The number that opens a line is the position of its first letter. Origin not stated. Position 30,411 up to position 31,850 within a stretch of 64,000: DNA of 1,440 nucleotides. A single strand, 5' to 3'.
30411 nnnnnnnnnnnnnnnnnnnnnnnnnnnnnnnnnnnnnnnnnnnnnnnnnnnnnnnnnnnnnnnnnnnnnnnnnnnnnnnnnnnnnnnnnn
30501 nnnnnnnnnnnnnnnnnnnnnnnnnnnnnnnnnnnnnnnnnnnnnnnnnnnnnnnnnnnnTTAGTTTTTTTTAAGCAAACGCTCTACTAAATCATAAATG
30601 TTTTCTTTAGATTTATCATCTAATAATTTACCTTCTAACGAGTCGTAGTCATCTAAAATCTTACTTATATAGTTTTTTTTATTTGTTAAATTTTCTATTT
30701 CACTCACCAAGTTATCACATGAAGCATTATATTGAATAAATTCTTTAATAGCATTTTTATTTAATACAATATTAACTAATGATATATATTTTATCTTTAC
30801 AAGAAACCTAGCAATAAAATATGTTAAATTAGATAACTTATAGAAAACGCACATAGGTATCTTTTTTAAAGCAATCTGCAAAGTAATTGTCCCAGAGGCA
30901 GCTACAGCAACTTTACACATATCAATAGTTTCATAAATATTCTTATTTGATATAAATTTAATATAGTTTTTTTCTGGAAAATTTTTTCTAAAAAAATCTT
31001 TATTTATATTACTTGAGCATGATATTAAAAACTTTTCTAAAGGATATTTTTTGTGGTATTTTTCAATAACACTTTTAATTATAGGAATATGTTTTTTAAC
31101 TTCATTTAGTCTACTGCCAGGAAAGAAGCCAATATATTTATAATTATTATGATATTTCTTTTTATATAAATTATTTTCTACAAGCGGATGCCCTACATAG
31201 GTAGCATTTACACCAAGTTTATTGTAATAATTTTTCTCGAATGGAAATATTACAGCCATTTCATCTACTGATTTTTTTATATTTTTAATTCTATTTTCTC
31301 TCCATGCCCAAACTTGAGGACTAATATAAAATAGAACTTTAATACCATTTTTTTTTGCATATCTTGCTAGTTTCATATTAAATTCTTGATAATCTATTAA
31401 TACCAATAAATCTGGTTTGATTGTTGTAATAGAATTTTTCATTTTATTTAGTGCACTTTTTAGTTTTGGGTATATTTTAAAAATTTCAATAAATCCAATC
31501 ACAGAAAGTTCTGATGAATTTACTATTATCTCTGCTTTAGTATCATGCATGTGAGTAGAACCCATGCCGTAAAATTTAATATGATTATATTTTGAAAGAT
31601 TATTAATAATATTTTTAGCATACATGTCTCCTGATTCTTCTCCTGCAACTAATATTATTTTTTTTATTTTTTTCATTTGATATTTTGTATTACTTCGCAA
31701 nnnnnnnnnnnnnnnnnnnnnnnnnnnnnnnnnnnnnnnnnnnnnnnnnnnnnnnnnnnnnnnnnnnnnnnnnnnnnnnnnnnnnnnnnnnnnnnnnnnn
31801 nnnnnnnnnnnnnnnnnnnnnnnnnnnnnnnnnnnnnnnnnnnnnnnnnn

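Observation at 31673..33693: GnnA/GnnB-like oxidoreductase and aminotransferase in the lipid A operon predict a GlcN3N (2,3-diamino) lipid A backbone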

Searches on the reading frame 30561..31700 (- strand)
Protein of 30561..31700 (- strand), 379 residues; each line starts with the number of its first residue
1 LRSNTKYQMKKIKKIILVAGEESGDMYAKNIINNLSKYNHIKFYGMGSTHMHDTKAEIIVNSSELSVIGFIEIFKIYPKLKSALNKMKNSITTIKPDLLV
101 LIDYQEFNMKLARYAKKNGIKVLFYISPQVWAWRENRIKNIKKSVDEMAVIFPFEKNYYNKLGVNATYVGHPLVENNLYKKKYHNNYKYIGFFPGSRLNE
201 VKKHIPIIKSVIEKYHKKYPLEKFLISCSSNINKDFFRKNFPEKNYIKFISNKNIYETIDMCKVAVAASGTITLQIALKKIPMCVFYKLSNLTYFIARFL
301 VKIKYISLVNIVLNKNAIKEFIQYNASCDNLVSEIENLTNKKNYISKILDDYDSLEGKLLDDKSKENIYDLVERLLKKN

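Call 4: search_protein_families(library=ncbifam, proteins=[window:30561-31700:-], max_evalue=0.00001)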
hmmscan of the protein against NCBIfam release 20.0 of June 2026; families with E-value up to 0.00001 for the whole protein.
window:30561-31700:- (379 aa): 3 families
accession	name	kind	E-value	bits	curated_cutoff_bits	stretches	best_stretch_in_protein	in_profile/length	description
TIGR00215.1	lpxB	equivalog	1.1e-74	251.6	190.25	1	11-360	3-367/382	lipid-A-disaccharide synthase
NF002173.0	PRK01021.1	equivalog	3.4e-44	151.4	1033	1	13-324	227-553/610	lipid-A-disaccharide synthase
TIGR03492.1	TIGR03492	hypoth_equivalog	4.6e-06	25.6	219.2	1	157-252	173-269/396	lipid-A-disaccharide synthase-related protein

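Call 5: search_protein_families(library=pfam, proteins=[window:30561-31700:-], max_evalue=0.00001)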
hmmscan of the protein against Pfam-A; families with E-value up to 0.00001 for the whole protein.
window:30561-31700:- (379 aa): 1 family
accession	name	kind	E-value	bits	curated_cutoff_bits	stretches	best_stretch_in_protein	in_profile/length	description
PF02684.21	LpxB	-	9.8e-90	301.5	22.6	1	15-348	1-350/374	Lipid-A-disaccharide synthetase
